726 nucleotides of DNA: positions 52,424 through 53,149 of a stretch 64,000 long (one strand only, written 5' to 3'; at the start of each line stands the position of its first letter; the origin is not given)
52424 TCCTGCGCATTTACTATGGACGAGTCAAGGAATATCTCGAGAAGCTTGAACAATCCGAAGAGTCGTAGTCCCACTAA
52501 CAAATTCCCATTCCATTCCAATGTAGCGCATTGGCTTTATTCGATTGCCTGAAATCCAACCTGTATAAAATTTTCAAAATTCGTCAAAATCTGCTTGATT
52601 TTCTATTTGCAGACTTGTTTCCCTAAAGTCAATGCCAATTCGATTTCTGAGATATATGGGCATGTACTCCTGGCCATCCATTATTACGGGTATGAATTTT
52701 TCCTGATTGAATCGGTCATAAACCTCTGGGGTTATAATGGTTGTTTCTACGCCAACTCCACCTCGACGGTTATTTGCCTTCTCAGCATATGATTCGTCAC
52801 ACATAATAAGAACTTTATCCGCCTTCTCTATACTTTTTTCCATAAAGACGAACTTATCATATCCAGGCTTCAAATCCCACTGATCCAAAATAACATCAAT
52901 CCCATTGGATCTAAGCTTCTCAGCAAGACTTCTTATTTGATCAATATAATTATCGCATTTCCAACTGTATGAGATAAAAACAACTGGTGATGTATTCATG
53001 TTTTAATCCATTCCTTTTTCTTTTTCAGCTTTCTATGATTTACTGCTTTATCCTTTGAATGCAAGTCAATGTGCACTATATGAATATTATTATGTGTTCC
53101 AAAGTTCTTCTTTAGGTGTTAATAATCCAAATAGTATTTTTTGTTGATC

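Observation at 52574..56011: Stand-alone TIR/SEFIR protein directly downstream of a DSR2-like SIR2 protein: a Thoeris-like gene pair without a SLOG sensor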

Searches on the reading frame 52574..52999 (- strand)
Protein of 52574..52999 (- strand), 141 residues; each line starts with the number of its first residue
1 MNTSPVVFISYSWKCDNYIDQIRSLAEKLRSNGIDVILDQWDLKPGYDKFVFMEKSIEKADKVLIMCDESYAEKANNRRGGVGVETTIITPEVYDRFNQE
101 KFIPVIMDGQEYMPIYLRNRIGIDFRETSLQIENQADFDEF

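Call 3: search_protein_families(library=pfam, proteins=[window:52574-52999:-], max_evalue=0.01)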
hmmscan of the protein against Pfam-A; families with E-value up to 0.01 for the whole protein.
window:52574-52999:- (141 aa): 2 families
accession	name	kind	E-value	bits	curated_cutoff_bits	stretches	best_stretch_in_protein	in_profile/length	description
PF13676.11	TIR_2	-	1.9e-18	67.5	28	1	7-128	1-111/122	TIR domain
PF08357.16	SEFIR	-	1.4e-17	64.8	23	1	7-118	3-120/150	SEFIR domain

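Call 4: search_protein_families(library=padloc, proteins=[window:52574-52999:-], max_evalue=0.01)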
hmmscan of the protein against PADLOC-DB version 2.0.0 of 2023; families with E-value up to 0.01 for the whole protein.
window:52574-52999:- (141 aa): 6 families
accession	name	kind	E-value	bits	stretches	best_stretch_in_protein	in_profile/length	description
PDLC03957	bSEFIR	-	1.9e-62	210.4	1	1-129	35-167/412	-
PDLC02421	Aga_TIR-PNTD1-PNTD2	-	4.2e-07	27.4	1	7-126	6-118/430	Class I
PDLC02403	Aga_TIR-PNTD1-PNTD2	-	1.5e-06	25.6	1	6-127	4-118/443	Class I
PDLC02012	SAVED5--SAVED_TIR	-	1.1e-05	22.7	1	3-46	10-52/404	-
PDLC05062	PDC-S66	-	0.00078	17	1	7-57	151-199/282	-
PDLC00728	Effector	-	0.0071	13.4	1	5-47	10-50/432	TIR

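Call 6: search_solved_structures(query=window:52574-52999:-, max_evalue=0.01, show_alignments=2)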
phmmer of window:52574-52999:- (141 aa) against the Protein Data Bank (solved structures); distinct sequences matched with E-value up to 0.01: 2.
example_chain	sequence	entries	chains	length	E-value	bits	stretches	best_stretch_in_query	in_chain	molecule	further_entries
5y8f_A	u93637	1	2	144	2.5e-36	127.8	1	4-125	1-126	Sefir domain protein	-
5y8e_A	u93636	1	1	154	3.1e-36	127.5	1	4-125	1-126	Sefir domain protein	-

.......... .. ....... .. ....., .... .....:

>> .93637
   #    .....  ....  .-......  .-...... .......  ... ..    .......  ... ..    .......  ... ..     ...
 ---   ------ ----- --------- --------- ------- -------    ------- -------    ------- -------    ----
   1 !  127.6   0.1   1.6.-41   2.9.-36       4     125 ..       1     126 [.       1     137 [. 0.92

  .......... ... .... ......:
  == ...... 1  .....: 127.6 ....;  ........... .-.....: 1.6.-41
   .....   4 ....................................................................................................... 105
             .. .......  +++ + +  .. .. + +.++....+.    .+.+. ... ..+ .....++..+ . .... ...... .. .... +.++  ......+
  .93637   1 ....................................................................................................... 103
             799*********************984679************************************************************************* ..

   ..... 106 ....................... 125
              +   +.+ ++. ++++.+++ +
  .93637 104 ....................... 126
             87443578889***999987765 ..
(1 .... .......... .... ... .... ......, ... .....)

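Call 8: find_homologous_proteins(query=window:52574-52999:-, max_evalue=0.00001)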
Query window:52574-52999:- (141 aa): 34 proteins with E <= 0.00001 among 42 candidates.
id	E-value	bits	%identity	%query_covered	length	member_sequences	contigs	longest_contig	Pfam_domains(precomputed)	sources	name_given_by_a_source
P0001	8.8e-80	283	99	91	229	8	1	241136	PF08357.17,PF13676.12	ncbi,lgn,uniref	ncbi:TIR domain-containing protein [Eubacterium pyruvativorans]|uniref:TIR domain-containing protein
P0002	4.7e-47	177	63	93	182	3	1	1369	PF08357.17,PF13676.12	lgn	-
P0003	2.2e-45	172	63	89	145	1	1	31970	PF08357.17,PF13676.12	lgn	-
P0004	2.6e-44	168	64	85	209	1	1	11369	PF08357.17,PF13676.12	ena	-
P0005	2.0e-43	165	63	84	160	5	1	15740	PF08357.17,PF13676.12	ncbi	-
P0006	2.5e-43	165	59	90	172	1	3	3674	PF08357.17,PF13676.12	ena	-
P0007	1.7e-42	162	59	87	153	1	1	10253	PF08357.17,PF13676.12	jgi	jgi:TIR domain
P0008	1.8e-41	159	60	89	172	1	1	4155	PF08357.17,PF13676.12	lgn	-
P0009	4.7e-35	138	55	85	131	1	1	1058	PF08357.17,PF13676.12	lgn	-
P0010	1.4e-33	134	51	96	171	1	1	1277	PF08357.17,PF13676.12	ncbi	-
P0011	3.8e-33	132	47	96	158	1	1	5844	PF08357.17,PF13676.12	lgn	-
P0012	7.3e-33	131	53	89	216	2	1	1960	PF08357.17,PF13676.12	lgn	-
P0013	1.4e-32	130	50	89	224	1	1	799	PF08357.17,PF13676.12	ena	-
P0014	3.3e-32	129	50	89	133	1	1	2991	PF08357.17,PF13676.12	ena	-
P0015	9.3e-32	128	52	87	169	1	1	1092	PF08357.17,PF13676.12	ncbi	-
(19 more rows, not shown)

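Call 10: find_encoding_contigs(protein=P0001, flank=10000, max_places=6)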
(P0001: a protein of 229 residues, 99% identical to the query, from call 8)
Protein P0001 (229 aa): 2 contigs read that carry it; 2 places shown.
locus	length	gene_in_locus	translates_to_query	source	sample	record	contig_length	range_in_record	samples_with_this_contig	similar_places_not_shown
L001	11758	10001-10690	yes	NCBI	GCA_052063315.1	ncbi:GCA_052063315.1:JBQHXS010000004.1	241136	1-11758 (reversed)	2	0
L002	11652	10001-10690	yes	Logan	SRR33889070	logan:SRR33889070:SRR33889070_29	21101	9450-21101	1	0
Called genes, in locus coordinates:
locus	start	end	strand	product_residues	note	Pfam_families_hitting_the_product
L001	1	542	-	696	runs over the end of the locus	PF12437:GSIII_N, PF00120:Gln-synt_C, PF18318:Gln-synt_C-ter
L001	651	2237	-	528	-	PF13522:GATase_6, PF13537:GATase_7, PF12481:DUF3700 (weak), PF00733:Asn_synthase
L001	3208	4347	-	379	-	PF01527:HTH_Tnp_1 (faint), PF13276:HTH_21, PF00665:rve, PF13683:rve_3, PF13333:rve_2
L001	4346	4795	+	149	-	PF05265:DUF723 (faint), PF14311:DUF4379, PF21817:CapR (faint)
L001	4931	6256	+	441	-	PF13304:AAA_21 (faint)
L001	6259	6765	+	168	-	-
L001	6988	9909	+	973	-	PF13289:SIR2_2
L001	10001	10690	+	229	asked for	PF08357:SEFIR, PF13676:TIR_2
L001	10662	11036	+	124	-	-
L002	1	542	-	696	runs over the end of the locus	PF12437:GSIII_N, PF00120:Gln-synt_C, PF18318:Gln-synt_C-ter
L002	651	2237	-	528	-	PF13522:GATase_6, PF13537:GATase_7, PF12481:DUF3700 (weak), PF00733:Asn_synthase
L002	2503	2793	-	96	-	-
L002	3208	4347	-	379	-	PF01527:HTH_Tnp_1 (faint), PF13276:HTH_21, PF00665:rve, PF13683:rve_3, PF13333:rve_2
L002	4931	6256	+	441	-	PF13304:AAA_21 (faint)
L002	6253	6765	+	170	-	-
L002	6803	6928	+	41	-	-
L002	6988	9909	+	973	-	PF13289:SIR2_2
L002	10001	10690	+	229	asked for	PF08357:SEFIR, PF13676:TIR_2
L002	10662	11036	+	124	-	-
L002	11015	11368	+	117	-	-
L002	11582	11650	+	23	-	?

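Call 18: find_related_loci(query=A2, collection=metagenome_contigs, flank=8000)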
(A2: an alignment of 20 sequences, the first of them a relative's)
Query A2 (229 aa) in metagenome_contigs; peptide patterns used: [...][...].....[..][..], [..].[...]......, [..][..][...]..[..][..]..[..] (x = any residue, [..] = any of these).
600 stretches matched a pattern (row limit reached: there are more); 490 encode a relative of the query (tblastn E <= 1e-3); the best 80 are kept; 80 distinct loci.
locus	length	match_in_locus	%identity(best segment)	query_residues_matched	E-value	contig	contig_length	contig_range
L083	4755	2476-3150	44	5-209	8e-52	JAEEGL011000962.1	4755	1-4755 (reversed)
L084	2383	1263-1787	51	2-172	8e-52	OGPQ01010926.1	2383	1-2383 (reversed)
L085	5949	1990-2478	53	2-163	2e-51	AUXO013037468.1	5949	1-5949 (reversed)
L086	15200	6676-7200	52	2-172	1e-51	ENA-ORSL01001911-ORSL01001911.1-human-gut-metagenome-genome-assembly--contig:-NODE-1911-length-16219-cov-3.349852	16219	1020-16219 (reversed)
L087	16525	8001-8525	51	2-172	4e-51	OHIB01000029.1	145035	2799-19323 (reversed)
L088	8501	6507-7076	46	1-195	1e-50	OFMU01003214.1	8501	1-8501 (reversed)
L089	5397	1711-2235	51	2-172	7e-51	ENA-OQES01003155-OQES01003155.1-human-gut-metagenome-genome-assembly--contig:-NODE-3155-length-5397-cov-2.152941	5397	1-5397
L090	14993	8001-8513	51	4-169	2e-50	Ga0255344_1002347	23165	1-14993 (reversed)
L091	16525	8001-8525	51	2-172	2e-50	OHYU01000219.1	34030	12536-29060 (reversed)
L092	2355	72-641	46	1-195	5e-51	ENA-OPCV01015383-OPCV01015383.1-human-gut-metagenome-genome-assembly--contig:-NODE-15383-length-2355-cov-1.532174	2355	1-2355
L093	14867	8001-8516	51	5-172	2e-50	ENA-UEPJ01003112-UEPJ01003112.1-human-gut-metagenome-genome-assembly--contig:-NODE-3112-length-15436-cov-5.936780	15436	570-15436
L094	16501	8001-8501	49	5-165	7e-50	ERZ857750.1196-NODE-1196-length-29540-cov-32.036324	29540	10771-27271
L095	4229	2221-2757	45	1-172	1e-49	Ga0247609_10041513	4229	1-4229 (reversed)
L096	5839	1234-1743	50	4-169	3e-49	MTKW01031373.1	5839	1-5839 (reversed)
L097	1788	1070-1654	41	3-196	1e-49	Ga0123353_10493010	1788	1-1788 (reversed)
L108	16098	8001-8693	51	1-223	1e-73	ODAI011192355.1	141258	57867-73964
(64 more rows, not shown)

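Call 49: search_protein_families(library=pfam, proteins=[P0001, L002:10662-11036:+, L002:11015-11368:+, L108:8001-8948:+, L094:7986-9434:+], max_evalue=0.05)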
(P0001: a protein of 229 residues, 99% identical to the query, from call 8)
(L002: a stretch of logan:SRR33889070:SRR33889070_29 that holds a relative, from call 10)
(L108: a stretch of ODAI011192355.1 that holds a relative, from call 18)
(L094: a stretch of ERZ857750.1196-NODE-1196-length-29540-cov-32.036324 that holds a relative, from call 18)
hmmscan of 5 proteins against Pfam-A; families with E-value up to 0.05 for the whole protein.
P0001 (229 aa): 12 families
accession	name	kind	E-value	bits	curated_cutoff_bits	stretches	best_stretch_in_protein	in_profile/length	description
PF13676.11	TIR_2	-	2.3e-19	70.5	28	1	7-138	1-122/122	TIR domain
PF08357.16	SEFIR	-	9.9e-17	62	23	1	7-118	3-120/150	SEFIR domain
PF13545.12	HTH_Crp_2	-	0.0017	18.7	27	1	185-224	23-62/70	Crp-like helix-turn-helix domain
PF04703.18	FaeA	-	0.0032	18.2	20.7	1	174-215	3-46/62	FaeA-like protein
PF25213.1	HVO_A0261_N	-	0.0032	17.8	35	1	175-223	15-63/86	HVO_A0261 N-terminal domain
PF13412.12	HTH_24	-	0.0038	17.2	21.9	1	179-215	12-48/48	Winged helix-turn-helix DNA-binding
PF12802.13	MarR_2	-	0.0048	17.5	27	1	176-215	10-51/61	MarR family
PF12840.13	HTH_20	-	0.012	16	27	1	176-216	9-50/51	Helix-turn-helix domain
PF08279.18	HTH_11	-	0.015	15.6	25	1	176-210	5-41/55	HTH domain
PF03444.21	HrcA_DNA-bdg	-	0.031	14.4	21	0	181-216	20-55/79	Winged helix-turn-helix transcription repressor, HrcA DNA-binding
PF01978.25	TrmB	-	0.032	14.5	25.6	0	178-221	16-59/68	Sugar-specific transcriptional regulator TrmB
PF03129.25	HGTP_anticodon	-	0.049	14.2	21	0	6-47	2-43/94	Anticodon binding domain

L002:10662-11036:+ (124 aa): 1 family
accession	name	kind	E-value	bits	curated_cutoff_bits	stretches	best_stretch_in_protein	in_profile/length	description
PF04361.18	DUF494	-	0.022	15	22.6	1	32-101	7-80/153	Protein of unknown function (DUF494)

L002:11015-11368:+ (117 aa): 0 families

L108:8001-8948:+ (316 aa): 11 families
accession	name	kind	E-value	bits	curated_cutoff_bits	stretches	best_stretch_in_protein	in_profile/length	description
PF13676.11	TIR_2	-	7.5e-19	68.9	28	1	7-137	1-121/122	TIR domain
PF08357.16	SEFIR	-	3.5e-18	66.7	23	1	5-107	1-119/150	SEFIR domain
PF13545.12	HTH_Crp_2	-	0.00018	21.9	27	1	192-231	22-61/70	Crp-like helix-turn-helix domain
PF12802.13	MarR_2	-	0.00032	21.2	27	1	189-224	18-52/61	MarR family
PF25213.1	HVO_A0261_N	-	0.00047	20.4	35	1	181-229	13-61/86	HVO_A0261 N-terminal domain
PF06163.17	DUF977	-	0.0021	18.6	22.1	1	182-231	15-65/134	Bacterial protein of unknown function (DUF977)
PF13338.12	AbiEi_4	-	0.0077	16.8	25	1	193-229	14-45/49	Transcriptional regulator, AbiEi antitoxin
PF24034.1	DUF7343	-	0.01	16.1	27.6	1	193-232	19-60/62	Domain of unknown function (DUF7343)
PF09339.16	HTH_IclR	-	0.013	15.7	22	1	192-222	16-48/52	IclR helix-turn-helix domain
PF13412.12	HTH_24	-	0.03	14.3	21.9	0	193-222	18-47/48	Winged helix-turn-helix DNA-binding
PF11964.13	SpoIIAA-like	-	0.034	15.3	25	0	9-76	6-79/106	SpoIIAA-like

L094:7986-9434:+ (483 aa): 2 families
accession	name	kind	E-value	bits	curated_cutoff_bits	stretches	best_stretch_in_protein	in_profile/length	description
PF08357.16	SEFIR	-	1.8e-13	51.4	23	1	7-124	2-115/150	SEFIR domain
PF13676.11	TIR_2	-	5.8e-13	49.8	28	1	8-145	1-122/122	TIR domain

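Call 53: search_protein_families(library=ncbifam, proteins=[window:52574-52999:-], max_evalue=0.05)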
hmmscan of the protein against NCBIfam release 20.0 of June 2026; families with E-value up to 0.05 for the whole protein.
window:52574-52999:- (141 aa): 0 families

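Call 54: search_protein_families(library=padloc, proteins=[P0001, L002:10662-11036:+, L002:11015-11368:+, L094:7986-9434:+, L108:8001-8948:+], max_evalue=1)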
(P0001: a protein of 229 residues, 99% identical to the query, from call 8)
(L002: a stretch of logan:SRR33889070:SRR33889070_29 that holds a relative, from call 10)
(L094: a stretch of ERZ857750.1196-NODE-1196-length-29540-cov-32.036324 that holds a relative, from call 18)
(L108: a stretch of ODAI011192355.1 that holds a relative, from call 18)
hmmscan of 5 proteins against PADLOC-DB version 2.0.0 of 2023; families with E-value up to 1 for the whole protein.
P0001 (229 aa): 14 families
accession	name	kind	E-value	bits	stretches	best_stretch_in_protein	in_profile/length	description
PDLC03957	bSEFIR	-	2e-75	253.1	1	1-194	35-232/412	-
PDLC02403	Aga_TIR-PNTD1-PNTD2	-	1.3e-07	29.1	1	7-178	5-168/443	Class I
PDLC02421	Aga_TIR-PNTD1-PNTD2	-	1.2e-06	25.9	1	7-139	6-130/430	Class I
PDLC02012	SAVED5--SAVED_TIR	-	1.6e-05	22.2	1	3-46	10-52/404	-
PDLC01434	CasR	-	3.2e-05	21.9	1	173-220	130-179/191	"CAS-I,CAS-II,CAS-III,CAS-IV,CAS-V,CAS-VI; associated_signaling"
PDLC01268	CasR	-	9.3e-05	20.5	1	173-223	126-176/179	"CAS-I,CAS-II,CAS-III,CAS-IV,CAS-V,CAS-VI; associated_signaling"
PDLC01044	Csa3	-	0.00046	18.1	1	175-221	140-184/194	Type I-A associated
PDLC05062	PDC-S66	-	0.00049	17.6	1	7-49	151-191/282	-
PDLC01848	CARF3--CARF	-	0.00081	17.1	1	175-215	141-180/197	-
PDLC04133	mad1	-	0.00084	17.6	1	183-208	4-29/60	mads_1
PDLC00728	Effector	-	0.002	15.2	1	5-47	10-50/432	TIR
PDLC01850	CARF3--CARF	-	0.0048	14.8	1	172-222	146-197/209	-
PDLC01857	CARF3--CARF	-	0.011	13.4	1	168-220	128-179/201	-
PDLC00727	Effector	-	0.032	10.7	1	6-47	175-214/590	TIR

L002:10662-11036:+ (124 aa): 0 families

L002:11015-11368:+ (117 aa): 0 families

L094:7986-9434:+ (483 aa): 4 families
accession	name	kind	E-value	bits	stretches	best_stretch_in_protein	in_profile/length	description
PDLC03957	bSEFIR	-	4.2e-90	301.5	1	5-462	38-369/412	-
PDLC02403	Aga_TIR-PNTD1-PNTD2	-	0.0082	13.2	1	26-169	21-152/443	Class I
PDLC02421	Aga_TIR-PNTD1-PNTD2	-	0.017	12.2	1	26-158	22-142/430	Class I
PDLC02012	SAVED5--SAVED_TIR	-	0.055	10.6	1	6-48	14-53/404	-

L108:8001-8948:+ (316 aa): 14 families
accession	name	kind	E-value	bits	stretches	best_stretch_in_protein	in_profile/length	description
PDLC03957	bSEFIR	-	3.4e-76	255.7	1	1-193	35-218/412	-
PDLC01044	Csa3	-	0.00025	19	1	178-229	135-184/194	Type I-A associated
PDLC02229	AbiEi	-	0.00051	18.6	1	176-232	3-56/131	AbiEi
PDLC02226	AbiEi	-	0.0029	15.5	1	175-230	2-55/202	AbiEi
PDLC05062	PDC-S66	-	0.0037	14.7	1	7-60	151-202/282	-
PDLC01857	CARF3--CARF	-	0.0078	13.9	1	180-238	132-189/201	-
PDLC01434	CasR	-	0.0096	13.8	1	180-231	129-180/191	"CAS-I,CAS-II,CAS-III,CAS-IV,CAS-V,CAS-VI; associated_signaling"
PDLC01858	CARF3--CARF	-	0.012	13.5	1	181-233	146-198/204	-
PDLC01848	CARF3--CARF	-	0.012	13.3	1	175-225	133-182/197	-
PDLC01438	Csa3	-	0.014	13.5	1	168-257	137-221/305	"CAS-I,CAS-II,CAS-III,CAS-IV,CAS-V,CAS-VI; associated_signaling"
PDLC02232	AbiEi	-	0.017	13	1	187-242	15-71/177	AbiEi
PDLC04368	PDC-M05A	-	0.02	12.7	1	189-228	26-65/201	-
PDLC02267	AbiEi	-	0.02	12.3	1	184-229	12-57/252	AbiEi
PDLC01268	CasR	-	0.031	12.3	1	126-232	83-177/179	"CAS-I,CAS-II,CAS-III,CAS-IV,CAS-V,CAS-VI; associated_signaling"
